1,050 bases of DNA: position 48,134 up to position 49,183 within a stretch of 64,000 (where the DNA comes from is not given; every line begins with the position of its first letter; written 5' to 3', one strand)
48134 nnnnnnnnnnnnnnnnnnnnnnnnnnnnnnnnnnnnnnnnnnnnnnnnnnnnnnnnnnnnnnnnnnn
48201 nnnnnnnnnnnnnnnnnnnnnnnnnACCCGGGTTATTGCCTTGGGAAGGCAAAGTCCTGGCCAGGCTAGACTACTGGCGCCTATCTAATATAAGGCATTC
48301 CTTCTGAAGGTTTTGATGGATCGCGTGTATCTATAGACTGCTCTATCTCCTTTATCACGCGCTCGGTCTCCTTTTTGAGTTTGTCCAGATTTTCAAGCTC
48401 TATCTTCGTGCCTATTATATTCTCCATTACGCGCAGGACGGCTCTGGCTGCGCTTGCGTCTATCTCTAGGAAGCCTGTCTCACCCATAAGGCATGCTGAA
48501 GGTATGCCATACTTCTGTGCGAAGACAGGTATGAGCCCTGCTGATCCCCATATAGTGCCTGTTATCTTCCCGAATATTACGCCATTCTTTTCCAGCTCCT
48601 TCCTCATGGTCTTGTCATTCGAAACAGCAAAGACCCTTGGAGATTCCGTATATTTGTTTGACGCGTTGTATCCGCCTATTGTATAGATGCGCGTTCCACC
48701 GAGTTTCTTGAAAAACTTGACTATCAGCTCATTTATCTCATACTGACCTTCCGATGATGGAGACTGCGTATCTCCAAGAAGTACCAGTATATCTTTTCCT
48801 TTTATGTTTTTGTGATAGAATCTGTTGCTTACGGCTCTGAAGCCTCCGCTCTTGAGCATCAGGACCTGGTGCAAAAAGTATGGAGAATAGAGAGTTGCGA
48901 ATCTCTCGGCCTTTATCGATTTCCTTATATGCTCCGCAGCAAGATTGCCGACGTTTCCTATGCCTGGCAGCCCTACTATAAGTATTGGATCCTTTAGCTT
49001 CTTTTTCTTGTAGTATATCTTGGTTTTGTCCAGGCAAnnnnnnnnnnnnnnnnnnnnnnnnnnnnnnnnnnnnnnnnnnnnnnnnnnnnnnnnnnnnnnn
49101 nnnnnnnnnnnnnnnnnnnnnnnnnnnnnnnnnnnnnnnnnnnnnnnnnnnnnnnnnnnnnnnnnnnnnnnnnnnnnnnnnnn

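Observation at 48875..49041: The PAC2-family gene has its conserved N-terminus only downstream of a CTG: apparent CUG initiation (or a 1-nt frameshift)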

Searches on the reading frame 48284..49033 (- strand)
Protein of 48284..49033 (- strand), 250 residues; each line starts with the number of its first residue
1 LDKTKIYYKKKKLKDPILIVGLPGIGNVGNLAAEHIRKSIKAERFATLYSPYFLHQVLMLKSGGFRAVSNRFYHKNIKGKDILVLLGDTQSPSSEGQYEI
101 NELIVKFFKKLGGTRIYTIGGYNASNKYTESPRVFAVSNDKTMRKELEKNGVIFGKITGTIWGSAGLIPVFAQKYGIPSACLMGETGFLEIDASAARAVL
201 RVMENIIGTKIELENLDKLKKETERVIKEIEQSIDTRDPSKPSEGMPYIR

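Call 6: search_protein_families(library=pfam, proteins=[window:48284-49033:-], max_evalue=0.01)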
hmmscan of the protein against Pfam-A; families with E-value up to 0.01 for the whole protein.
window:48284-49033:- (250 aa): 1 family
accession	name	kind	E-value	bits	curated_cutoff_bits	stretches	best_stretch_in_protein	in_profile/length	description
PF09754.15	PAC2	-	8.6e-40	137.3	25.8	1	18-230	1-214/215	PAC2 family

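Call 7: search_protein_families(library=ncbifam, proteins=[window:48284-49033:-], max_evalue=0.01)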
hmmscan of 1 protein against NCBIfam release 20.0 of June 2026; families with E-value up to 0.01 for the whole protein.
window:48284-49033:- (250 aa): 2 families
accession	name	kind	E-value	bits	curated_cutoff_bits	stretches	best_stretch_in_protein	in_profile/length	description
TIGR00162.1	TIGR00162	hypoth_equivalog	3.3e-58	197.1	200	1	9-242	14-251/260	proteasome assembly chaperone family protein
TIGR00161.1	TIGR00161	hypoth_equivalog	1.8e-21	76.9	199.25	1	4-231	6-222/239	proteasome assembly chaperone family protein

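Call 8: find_homologous_proteins(query=window:48284-49033:-, max_evalue=1e-10)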
Query window:48284-49033:- (250 aa): 1497 proteins with E <= 1e-10 among 2422 candidates; the best 120 are listed.
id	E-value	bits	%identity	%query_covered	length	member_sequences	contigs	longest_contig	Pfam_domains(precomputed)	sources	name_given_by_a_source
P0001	1.7e-140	484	95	92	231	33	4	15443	PF09754.16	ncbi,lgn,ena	-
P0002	9.4e-118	410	79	93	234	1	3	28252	PF09754.16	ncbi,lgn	-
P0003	1.1e-115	403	87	81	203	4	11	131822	PF09754.16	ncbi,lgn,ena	-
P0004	5.2e-98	345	62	99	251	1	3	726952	PF09754.16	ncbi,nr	ncbi:MAG: proteasome assembly chaperone family protein [Candidatus Micrarchaeota archaeon]|nr:protea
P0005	2.6e-97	343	62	99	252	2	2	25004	PF09754.16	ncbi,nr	ncbi:MAG: proteasome assembly chaperone family protein [Candidatus Micrarchaeota archaeon]|nr:protea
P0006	1.3e-95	337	59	99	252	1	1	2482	PF09754.16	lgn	-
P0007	4.0e-95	336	58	100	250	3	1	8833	PF09754.16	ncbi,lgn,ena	-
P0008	4.0e-95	336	60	100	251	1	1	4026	PF09754.16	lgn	-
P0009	2.2e-94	333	59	100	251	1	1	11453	PF09754.16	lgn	-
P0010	9.2e-94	331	60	99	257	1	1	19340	PF09754.16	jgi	jgi:uncharacterized protein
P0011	1.4e-93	331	59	100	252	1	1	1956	PF09754.16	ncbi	-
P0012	2.0e-93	330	57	99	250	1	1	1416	PF09754.16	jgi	jgi:uncharacterized protein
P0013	2.8e-93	330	59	100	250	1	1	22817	PF09754.16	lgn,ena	-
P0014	5.7e-93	329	57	100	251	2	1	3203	PF09754.16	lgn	-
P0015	1.7e-92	327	62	93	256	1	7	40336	PF09754.16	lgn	-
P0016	2.4e-92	327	60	94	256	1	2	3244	PF09754.16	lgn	-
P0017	2.7e-92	327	57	100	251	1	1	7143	PF09754.16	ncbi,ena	-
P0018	7.8e-92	325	57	100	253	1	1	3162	PF09754.16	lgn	-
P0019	1.1e-91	325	57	100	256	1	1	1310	PF09754.16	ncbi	-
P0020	1.3e-91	324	58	98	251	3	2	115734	PF09754.16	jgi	jgi:uncharacterized protein (TIGR00162 family)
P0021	1.3e-91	324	60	100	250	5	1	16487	PF09754.16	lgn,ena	-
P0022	1.7e-91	324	56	100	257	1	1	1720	PF09754.16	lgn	-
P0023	1.9e-91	324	58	94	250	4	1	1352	PF09754.16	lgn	-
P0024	2.4e-91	323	58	100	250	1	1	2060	PF09754.16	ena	-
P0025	2.6e-91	323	60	93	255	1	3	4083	PF09754.16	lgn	-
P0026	2.9e-91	323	56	100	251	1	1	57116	PF09754.16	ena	-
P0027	3.7e-91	323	57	100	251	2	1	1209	PF09754.16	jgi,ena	-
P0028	4.3e-91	323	56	100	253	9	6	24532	PF09754.16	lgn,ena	-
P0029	5.0e-91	322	58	94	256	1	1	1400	PF09754.16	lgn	-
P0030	7.0e-91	322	59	100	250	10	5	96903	PF09754.16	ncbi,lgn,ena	-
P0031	8.2e-91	322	59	100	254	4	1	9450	PF09754.16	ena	-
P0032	8.4e-91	322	60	100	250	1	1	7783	PF09754.16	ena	-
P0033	1.8e-90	321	55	100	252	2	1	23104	PF09754.16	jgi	jgi:hypothetical protein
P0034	2.0e-90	320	56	100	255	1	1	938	PF09754.16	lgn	-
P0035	2.5e-90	320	56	100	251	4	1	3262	PF09754.16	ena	-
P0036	4.4e-90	319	58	100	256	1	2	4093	PF09754.16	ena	-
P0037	1.5e-89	318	58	100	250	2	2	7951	PF09754.16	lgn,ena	-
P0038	2.2e-89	317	56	100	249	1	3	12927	PF09754.16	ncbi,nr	ncbi:MAG: PAC2 family protein [Candidatus Micrarchaeota archaeon]|nr:PAC2 family protein [Candidatus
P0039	2.3e-89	317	58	100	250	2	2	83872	PF09754.16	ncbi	-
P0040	2.9e-89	317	58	100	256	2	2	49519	PF09754.16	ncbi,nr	ncbi:MAG: proteasome assembly chaperone family protein [Candidatus Micrarchaeota archaeon]|nr:protea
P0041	3.9e-89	316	58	100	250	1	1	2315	PF09754.16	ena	-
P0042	6.2e-89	316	57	100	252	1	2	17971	PF09754.16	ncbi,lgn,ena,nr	ncbi:MAG: proteasome assembly chaperone family protein [Candidatus Marsarchaeota archaeon]|nr:protea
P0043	1.0e-88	315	58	100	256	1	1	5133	PF09754.16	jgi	jgi:uncharacterized protein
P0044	1.1e-88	315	59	99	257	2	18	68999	PF09754.16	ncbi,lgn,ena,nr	ncbi:MAG: PAC2 family protein [Candidatus Marsarchaeota archaeon]|nr:PAC2 family protein [Candidatus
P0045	1.2e-88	315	57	100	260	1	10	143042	PF09754.16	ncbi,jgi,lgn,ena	jgi:uncharacterized protein (TIGR00162 family)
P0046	1.8e-88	314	55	100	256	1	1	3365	PF09754.16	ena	-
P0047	2.7e-88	314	57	100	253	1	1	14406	PF09754.16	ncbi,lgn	-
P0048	2.9e-88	313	58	99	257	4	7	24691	PF09754.16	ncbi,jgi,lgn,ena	jgi:uncharacterized protein (TIGR00162 family)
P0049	3.0e-88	313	57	100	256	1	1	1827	PF09754.16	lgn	-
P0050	3.3e-88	313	56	100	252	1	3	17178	PF09754.16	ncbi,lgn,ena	-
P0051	4.4e-88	313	57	100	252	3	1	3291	PF09754.16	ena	-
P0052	4.9e-88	313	58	100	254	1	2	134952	PF09754.16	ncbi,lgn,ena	-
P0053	6.0e-88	312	57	99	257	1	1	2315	PF09754.16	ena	-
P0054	9.2e-88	312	58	92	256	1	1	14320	PF09754.16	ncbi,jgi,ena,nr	ncbi:MAG TPA: proteasome assembly chaperone family protein [Candidatus Saccharimonadales bacterium]|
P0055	1.2e-87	311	55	100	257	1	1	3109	PF09754.16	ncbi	-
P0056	1.3e-87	311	57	100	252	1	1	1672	PF09754.16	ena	-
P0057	1.9e-87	311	58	100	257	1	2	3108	PF09754.16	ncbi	-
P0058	2.8e-87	310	55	100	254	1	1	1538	PF09754.16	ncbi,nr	ncbi:MAG: proteasome assembly chaperone family protein [Candidatus Micrarchaeota archaeon]|nr:protea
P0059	3.5e-87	310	57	100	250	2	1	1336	PF09754.16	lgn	-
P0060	4.8e-87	309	57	100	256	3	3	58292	PF09754.16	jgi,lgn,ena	-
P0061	5.0e-87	309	54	100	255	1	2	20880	PF09754.16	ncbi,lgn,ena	-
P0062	5.5e-87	309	57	100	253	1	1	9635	PF09754.16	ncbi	-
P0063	9.5e-87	308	57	100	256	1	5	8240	PF09754.16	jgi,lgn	jgi:uncharacterized protein (TIGR00162 family)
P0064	9.5e-87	308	56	100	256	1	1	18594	PF09754.16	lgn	-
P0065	1.1e-86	308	55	100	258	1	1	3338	PF09754.16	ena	-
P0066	1.3e-86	308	55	100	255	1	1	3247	PF09754.16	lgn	-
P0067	1.4e-86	308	57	100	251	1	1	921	PF09754.16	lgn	-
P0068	1.5e-86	308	55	100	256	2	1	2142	PF09754.16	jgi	jgi:uncharacterized protein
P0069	1.6e-86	308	56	93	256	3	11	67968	PF09754.16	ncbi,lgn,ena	-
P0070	1.8e-86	308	54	100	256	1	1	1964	PF09754.16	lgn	-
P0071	2.0e-86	307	53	100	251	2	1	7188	PF09754.16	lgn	-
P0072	2.9e-86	307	57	100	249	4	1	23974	PF09754.16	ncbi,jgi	ncbi:MAG: proteasome assembly chaperone family protein [Candidatus Micrarchaeia archaeon]|jgi:unchar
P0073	3.1e-86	307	55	100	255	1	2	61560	PF09754.16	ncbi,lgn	ncbi:MAG: proteasome assembly chaperone family protein [Candidatus Micrarchaeales archaeon]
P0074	4.5e-86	306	55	100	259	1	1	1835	PF09754.16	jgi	jgi:uncharacterized protein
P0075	4.9e-86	306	55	100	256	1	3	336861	PF09754.16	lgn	-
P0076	7.3e-86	306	55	100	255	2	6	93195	PF09754.16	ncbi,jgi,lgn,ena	jgi:hypothetical protein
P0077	7.5e-86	305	57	99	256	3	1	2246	PF09754.16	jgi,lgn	jgi:uncharacterized protein (TIGR00162 family)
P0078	8.9e-86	305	54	100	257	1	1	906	PF09754.16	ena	-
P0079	1.1e-85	305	55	100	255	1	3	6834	PF09754.16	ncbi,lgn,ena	-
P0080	1.4e-85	305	56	100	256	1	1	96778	PF09754.16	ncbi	ncbi:MAG: proteasome assembly chaperone family protein [Candidatus Micrarchaeia archaeon]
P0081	1.9e-84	301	55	99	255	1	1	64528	PF09754.16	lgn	-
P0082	3.2e-84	300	53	100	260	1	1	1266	PF09754.16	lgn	-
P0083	4.7e-84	300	55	100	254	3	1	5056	PF09754.16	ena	-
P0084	5.4e-84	299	54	100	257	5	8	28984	PF09754.16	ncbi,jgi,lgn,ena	jgi:uncharacterized protein (TIGR00162 family)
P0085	5.4e-84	299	54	98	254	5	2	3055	PF09754.16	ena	-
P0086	6.1e-84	299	54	100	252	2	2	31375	PF09754.16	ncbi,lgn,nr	ncbi:MAG: PAC2 family protein [Candidatus Marsarchaeota archaeon]|nr:PAC2 family protein [Candidatus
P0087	7.0e-84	299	57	100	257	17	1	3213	PF09754.16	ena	-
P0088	9.4e-84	299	54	100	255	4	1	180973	PF09754.16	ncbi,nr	ncbi:MAG: proteasome assembly chaperone family protein [Candidatus Micrarchaeota archaeon]|nr:protea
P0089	9.9e-84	299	58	92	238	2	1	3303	PF09754.16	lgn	-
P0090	1.2e-83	298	53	100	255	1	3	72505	PF09754.16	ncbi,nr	ncbi:MAG: proteasome assembly chaperone family protein [Candidatus Micrarchaeota archaeon]|nr:protea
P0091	2.1e-83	298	54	100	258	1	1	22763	PF09754.16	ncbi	-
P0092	2.4e-83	297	55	99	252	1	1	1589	PF09754.16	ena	-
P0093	2.6e-83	297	55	100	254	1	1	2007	PF09754.16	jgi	jgi:uncharacterized protein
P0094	3.6e-83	297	56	96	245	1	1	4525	PF09754.16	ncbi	-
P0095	4.4e-83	296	52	94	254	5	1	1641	PF09754.16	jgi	jgi:uncharacterized protein (TIGR00162 family)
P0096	5.1e-83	296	54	100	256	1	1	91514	PF09754.16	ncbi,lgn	-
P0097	8.7e-83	295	55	99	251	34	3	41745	PF09754.16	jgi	-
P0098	1.3e-82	295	57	93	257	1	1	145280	PF09754.16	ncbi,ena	-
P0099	1.4e-82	295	55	100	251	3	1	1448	PF09754.16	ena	-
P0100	1.7e-82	295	56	99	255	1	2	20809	PF09754.16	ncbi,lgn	-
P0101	3.2e-82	294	57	100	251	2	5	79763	PF09754.16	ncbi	ncbi:MAG: proteasome assembly chaperone family protein [Candidatus Micrarchaeia archaeon]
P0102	3.8e-82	293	55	100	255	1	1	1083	PF09754.16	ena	-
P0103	5.1e-82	293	58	93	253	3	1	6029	PF09754.16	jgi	jgi:uncharacterized protein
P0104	5.5e-82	293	55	99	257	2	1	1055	PF09754.16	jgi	jgi:uncharacterized protein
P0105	7.4e-82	292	54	100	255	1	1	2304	PF09754.16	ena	-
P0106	1.3e-81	292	57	93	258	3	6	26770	PF09754.16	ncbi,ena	-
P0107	1.6e-81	291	57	93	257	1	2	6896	PF09754.16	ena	-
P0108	2.5e-81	291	57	100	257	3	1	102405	PF09754.16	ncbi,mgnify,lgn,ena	mgnify:CR=1 FL=1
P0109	3.3e-81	290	55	100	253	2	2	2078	PF09754.16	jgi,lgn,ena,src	-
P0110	3.9e-81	290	56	93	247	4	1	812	PF09754.16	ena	-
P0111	5.0e-81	290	55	100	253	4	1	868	PF09754.16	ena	-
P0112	5.3e-81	290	53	100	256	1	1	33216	PF09754.16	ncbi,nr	ncbi:MAG: proteasome assembly chaperone family protein [Candidatus Micrarchaeota archaeon]|nr:protea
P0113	5.6e-81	290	53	99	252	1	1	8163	PF09754.16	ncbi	-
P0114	7.3e-81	289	54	93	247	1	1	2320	PF09754.16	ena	-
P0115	1.1e-80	289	52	100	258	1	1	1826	PF09754.16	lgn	-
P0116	1.5e-80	288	49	100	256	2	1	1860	PF09754.16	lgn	-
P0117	1.5e-80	288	56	92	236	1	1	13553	PF09754.16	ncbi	-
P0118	1.6e-80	288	57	93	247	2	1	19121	PF09754.16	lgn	-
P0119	2.0e-80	288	54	100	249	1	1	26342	PF09754.16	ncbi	ncbi:MAG: proteasome assembly chaperone family protein [Candidatus Micrarchaeia archaeon]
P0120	3.1e-80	287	53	100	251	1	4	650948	PF09754.16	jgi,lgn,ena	jgi:hypothetical protein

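Call 10: find_encoding_contigs(protein=P0001, flank=3000, max_places=6)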
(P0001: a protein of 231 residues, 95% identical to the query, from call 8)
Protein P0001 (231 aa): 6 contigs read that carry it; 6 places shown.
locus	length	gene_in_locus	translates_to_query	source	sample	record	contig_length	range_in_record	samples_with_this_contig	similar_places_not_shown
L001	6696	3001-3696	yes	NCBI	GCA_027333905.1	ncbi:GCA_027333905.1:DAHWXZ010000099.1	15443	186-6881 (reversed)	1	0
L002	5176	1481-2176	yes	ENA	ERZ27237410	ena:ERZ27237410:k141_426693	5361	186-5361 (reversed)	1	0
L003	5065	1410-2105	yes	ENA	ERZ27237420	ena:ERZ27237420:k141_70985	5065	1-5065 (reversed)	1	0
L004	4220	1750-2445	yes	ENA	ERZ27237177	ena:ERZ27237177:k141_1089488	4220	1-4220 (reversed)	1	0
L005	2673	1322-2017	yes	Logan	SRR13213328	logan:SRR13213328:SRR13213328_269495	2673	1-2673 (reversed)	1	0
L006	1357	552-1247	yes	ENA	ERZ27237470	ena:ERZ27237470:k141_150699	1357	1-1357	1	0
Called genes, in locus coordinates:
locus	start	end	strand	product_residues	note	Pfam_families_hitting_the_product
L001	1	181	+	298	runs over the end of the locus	PF00491:Arginase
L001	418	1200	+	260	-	PF02002:TFIIE_alpha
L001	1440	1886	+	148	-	PF27418:GINS23_N (weak)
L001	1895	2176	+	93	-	PF00935:Ribosomal_L44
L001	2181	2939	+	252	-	PF00575:S1, PF07541:EIF_2_alpha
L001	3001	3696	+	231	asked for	PF09754:PAC2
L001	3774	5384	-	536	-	PF01943:Polysacc_synt, PF13440:Polysacc_synt_3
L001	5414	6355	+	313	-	PF01063:Aminotran_4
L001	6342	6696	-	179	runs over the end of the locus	?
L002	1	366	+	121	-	?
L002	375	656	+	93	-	PF00935:Ribosomal_L44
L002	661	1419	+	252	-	PF00575:S1, PF07541:EIF_2_alpha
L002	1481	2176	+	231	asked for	PF09754:PAC2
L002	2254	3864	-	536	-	PF01943:Polysacc_synt, PF13440:Polysacc_synt_3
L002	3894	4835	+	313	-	PF01063:Aminotran_4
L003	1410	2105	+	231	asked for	PF09754:PAC2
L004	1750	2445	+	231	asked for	PF09754:PAC2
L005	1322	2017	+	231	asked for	PF09754:PAC2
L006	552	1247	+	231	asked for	PF09754:PAC2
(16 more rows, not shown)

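Call 11: find_encoding_contigs(protein=P0002, flank=3000, max_places=6)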
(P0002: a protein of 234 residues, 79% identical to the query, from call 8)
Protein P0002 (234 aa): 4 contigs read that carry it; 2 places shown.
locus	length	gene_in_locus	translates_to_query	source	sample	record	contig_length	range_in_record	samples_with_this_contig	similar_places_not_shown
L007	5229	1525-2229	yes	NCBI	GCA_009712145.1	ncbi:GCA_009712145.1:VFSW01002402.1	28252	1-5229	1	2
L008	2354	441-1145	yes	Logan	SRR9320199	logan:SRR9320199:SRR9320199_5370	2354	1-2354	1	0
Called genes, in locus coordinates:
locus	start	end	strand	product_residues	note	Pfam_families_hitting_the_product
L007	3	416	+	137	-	?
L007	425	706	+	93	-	PF00935:Ribosomal_L44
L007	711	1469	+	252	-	PF00575:S1 (weak), PF07541:EIF_2_alpha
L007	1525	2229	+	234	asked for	PF09754:PAC2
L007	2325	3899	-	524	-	PF01943:Polysacc_synt, PF13440:Polysacc_synt_3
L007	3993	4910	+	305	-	PF01063:Aminotran_4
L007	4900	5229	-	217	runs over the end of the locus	PF01940:DUF92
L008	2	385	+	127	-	?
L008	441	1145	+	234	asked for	PF09754:PAC2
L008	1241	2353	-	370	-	?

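Call 12: find_encoding_contigs(protein=P0003, flank=3000, max_places=8)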
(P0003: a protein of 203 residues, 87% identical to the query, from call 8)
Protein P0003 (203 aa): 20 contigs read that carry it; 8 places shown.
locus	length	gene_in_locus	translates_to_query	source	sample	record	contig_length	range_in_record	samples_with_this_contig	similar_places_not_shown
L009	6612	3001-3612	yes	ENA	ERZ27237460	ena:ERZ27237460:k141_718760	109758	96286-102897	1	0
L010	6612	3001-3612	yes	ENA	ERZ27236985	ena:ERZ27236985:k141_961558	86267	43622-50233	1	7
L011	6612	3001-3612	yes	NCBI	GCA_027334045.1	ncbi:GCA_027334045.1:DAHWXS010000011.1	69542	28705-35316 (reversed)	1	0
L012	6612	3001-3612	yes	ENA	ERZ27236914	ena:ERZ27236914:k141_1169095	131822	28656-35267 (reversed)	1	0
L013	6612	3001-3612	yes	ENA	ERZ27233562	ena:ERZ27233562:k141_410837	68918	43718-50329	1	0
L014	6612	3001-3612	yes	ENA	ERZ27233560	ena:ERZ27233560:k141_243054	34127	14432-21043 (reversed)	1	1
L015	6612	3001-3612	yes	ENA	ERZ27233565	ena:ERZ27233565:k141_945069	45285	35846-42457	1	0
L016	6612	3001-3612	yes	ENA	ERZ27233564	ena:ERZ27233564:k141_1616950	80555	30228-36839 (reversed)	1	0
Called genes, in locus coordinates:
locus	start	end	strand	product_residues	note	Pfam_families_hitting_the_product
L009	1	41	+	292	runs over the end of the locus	PF00491:Arginase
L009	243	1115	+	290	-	PF02002:TFIIE_alpha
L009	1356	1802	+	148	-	PF27418:GINS23_N (weak)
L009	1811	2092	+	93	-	PF00935:Ribosomal_L44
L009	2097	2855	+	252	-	PF00575:S1 (weak), PF07541:EIF_2_alpha, PF20310:HTH_Tnp_2 (weak)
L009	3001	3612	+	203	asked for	PF09754:PAC2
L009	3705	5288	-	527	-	PF01943:Polysacc_synt, PF13440:Polysacc_synt_3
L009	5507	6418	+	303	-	PF01063:Aminotran_4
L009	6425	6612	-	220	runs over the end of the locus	PF01940:DUF92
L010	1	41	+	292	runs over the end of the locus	PF00491:Arginase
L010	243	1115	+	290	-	PF02002:TFIIE_alpha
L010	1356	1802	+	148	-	PF27418:GINS23_N (weak)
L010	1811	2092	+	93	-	PF00935:Ribosomal_L44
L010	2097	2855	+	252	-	PF00575:S1 (weak), PF07541:EIF_2_alpha, PF20310:HTH_Tnp_2 (weak)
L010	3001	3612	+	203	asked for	PF09754:PAC2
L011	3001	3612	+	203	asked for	PF09754:PAC2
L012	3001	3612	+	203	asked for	PF09754:PAC2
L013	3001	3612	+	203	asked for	PF09754:PAC2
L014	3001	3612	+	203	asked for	PF09754:PAC2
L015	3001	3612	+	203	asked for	PF09754:PAC2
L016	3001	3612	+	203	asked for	PF09754:PAC2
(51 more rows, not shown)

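Call 19: find_related_loci(query=window:48284-49033:-, collection=genome_contigs, flank=1500)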
Query window:48284-49033:- (250 aa) in genome_contigs; peptide patterns used: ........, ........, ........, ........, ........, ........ (x = any residue, [..] = any of these).
278 stretches matched a pattern; 20 encode a relative of the query (tblastn E <= 1e-3); 20 distinct loci.
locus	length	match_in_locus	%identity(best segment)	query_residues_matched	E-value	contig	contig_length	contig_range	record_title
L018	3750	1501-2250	97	1-250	2e-164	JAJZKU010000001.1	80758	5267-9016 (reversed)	MAG: Candidatus Micrarchaeota archaeon isolate MAS1.bin53 NODE_130_length_80758_cov_83.778634, whole genome shotgun sequ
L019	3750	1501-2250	95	1-250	2e-161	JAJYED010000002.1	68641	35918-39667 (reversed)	MAG: Candidatus Micrarchaeota archaeon isolate DBS1-1.bin141 NODE_535_length_68641_cov_2.020375, whole genome shotgun se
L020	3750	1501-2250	92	1-250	5e-151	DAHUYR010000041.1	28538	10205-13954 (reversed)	MAG TPA_asm: Candidatus Micrarchaeota archaeon isolate clean1671 k141_67506, whole genome shotgun sequence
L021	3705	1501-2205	89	16-250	2e-146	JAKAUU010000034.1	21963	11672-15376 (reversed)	MAG: Candidatus Micrarchaeota archaeon isolate YP3.bin49 NODE_2882_length_21963_cov_5.63917, whole genome shotgun sequen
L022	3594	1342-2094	79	1-250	3e-128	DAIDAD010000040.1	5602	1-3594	MAG TPA_asm: Candidatus Micrarchaeaceae archaeon isolate clean1831 NODE_40_length_5602_cov_2.773937, whole genome shotgu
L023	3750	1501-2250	60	1-250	9e-99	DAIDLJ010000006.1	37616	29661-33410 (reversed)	MAG TPA_asm: Candidatus Micrarchaeota archaeon isolate clean425 NODE_6_length_37616_cov_3.707451, whole genome shotgun s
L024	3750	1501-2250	59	1-250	2e-98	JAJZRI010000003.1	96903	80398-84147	MAG: Candidatus Micrarchaeota archaeon isolate SKS1.bin82 NODE_320_length_96903_cov_5.102277, whole genome shotgun seque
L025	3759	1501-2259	57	1-250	4e-97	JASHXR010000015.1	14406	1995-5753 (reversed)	MAG: Candidatus Micrarchaeota archaeon isolate JOPF262 JOPF_A14C_contig_31162, whole genome shotgun sequence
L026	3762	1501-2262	58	1-250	1e-95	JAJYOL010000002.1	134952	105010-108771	MAG: Candidatus Micrarchaeota archaeon isolate DBS2-5.bin41 NODE_53_length_134952_cov_7.572720, whole genome shotgun seq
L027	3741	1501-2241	58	1-247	6e-95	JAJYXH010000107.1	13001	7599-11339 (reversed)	MAG: Candidatus Micrarchaeota archaeon isolate FK3.bin34 NODE_9667_length_13001_cov_5.958832, whole genome shotgun seque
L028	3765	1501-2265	55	1-250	2e-94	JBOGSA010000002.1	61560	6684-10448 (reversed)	MAG: Candidatus Micrarchaeales archaeon isolate TC-S_metawrap_bin.151 k127_760936, whole genome shotgun sequence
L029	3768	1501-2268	56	1-250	1e-93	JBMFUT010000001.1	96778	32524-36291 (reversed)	MAG: Candidatus Micrarchaeia archaeon isolate KM4348-10 NODE_38_length_96778_cov_59.117831, whole genome shotgun sequenc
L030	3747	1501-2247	55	4-250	3e-92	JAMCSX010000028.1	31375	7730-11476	MAG: Candidatus Marsarchaeota archaeon isolate FK_Sedi_A_Bin.195 NODE_2901_length_31375_cov_5.60199, whole genome shotgu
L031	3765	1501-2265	54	1-250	9e-92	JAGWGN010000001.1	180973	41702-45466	MAG: Candidatus Micrarchaeota archaeon isolate REEA49 REEA49_1_length_180973_cov_41.158898, whole genome shotgun sequenc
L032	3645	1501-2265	53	1-250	7e-91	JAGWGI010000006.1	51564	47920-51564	MAG: Candidatus Micrarchaeota archaeon isolate REEA36 REEA36-150_579, whole genome shotgun sequence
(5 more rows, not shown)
